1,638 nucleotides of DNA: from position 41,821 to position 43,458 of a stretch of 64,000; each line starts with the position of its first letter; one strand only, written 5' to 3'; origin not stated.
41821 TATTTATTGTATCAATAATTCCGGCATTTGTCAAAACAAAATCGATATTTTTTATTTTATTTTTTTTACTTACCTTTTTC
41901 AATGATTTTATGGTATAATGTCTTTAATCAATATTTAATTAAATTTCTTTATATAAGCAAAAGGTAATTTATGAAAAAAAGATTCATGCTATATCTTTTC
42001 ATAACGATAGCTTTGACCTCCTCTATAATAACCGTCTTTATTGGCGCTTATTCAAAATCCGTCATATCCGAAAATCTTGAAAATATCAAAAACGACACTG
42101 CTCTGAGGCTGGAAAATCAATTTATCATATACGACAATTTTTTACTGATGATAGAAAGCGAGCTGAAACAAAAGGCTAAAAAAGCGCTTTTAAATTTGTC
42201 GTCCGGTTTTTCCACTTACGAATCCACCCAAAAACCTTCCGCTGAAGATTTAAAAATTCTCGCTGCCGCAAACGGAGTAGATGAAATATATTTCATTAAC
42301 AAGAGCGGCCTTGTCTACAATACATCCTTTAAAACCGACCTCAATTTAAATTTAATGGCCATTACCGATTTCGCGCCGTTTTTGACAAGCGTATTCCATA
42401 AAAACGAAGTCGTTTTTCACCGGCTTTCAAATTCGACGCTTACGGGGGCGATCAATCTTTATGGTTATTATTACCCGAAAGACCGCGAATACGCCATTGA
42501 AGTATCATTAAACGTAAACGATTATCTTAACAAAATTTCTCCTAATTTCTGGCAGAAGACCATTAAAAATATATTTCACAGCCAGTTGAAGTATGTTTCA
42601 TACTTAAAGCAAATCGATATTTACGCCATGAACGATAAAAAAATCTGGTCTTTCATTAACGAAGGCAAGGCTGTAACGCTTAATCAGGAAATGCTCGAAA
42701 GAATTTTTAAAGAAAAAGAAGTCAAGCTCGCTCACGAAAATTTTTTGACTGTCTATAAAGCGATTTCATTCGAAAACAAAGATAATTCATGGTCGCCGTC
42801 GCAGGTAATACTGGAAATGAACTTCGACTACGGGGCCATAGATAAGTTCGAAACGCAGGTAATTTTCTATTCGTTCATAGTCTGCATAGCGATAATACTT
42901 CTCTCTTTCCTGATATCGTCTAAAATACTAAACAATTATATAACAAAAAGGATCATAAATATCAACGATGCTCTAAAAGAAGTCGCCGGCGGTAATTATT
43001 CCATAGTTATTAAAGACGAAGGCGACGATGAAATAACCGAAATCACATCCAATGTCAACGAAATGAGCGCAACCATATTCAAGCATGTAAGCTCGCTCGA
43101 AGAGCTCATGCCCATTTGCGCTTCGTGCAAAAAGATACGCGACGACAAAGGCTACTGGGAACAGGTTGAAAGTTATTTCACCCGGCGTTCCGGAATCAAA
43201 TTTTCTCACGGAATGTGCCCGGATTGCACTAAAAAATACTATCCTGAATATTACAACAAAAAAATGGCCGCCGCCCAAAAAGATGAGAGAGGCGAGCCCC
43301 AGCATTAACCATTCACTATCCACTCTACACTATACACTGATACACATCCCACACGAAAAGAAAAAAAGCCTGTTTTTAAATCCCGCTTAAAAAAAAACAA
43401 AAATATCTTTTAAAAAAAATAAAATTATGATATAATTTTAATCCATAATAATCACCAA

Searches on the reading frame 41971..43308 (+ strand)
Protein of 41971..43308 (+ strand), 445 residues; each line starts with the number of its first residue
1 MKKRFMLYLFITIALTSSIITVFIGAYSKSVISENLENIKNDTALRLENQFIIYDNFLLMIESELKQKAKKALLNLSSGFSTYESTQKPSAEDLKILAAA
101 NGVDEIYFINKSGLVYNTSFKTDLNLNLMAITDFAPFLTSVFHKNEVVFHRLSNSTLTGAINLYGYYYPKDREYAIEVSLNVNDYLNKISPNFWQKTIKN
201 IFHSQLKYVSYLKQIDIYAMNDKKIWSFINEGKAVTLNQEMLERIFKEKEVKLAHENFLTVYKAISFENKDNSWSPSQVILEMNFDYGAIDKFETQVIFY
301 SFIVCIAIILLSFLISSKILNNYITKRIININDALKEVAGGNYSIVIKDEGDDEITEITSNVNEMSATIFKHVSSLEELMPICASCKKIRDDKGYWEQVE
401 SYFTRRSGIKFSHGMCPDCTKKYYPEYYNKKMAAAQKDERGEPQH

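Call 67: search_protein_families(library=pfam, proteins=[window:41971-43308:+], max_evalue=0.00001)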
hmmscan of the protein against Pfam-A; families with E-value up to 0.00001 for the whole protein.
window:41971-43308:+ (445 aa): 1 family
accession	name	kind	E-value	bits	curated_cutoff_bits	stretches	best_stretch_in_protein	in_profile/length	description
PF00672.30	HAMP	-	1.9e-07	31.8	25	1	320-368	2-50/53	HAMP domain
